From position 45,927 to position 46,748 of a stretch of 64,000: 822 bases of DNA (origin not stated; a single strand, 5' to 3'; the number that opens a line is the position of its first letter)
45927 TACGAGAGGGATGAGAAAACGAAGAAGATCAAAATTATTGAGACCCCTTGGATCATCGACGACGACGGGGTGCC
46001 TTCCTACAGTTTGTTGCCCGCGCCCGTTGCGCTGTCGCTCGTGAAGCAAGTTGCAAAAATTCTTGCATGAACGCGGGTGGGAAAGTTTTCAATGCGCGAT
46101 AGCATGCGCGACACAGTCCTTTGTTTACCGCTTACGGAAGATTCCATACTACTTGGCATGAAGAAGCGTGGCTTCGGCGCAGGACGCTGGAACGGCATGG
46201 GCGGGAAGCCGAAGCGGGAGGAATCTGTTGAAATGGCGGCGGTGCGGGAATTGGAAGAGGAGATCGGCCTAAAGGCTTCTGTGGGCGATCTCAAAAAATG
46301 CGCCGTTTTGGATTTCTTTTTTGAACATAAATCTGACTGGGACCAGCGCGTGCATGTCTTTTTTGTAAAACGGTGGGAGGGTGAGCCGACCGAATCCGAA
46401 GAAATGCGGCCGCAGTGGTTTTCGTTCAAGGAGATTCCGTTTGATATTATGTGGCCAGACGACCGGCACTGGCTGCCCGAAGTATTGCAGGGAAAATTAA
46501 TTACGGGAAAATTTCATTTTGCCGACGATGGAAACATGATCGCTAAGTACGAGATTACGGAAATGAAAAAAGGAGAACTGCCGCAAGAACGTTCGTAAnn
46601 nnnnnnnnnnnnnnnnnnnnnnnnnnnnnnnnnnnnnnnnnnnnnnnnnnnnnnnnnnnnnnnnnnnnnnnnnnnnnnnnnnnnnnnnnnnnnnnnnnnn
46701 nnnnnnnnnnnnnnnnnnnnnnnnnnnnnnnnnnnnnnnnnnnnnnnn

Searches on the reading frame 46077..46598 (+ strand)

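Call 91: search_protein_families(library=pfam, proteins=[window:46077-46598:+])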
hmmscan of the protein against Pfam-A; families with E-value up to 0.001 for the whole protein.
window:46077-46598:+ (173 aa): 1 family
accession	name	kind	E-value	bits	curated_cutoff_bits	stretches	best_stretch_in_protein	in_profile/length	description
PF00293.34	NUDIX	-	1.1e-17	64.8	21.1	1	11-135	3-133/134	NUDIX domain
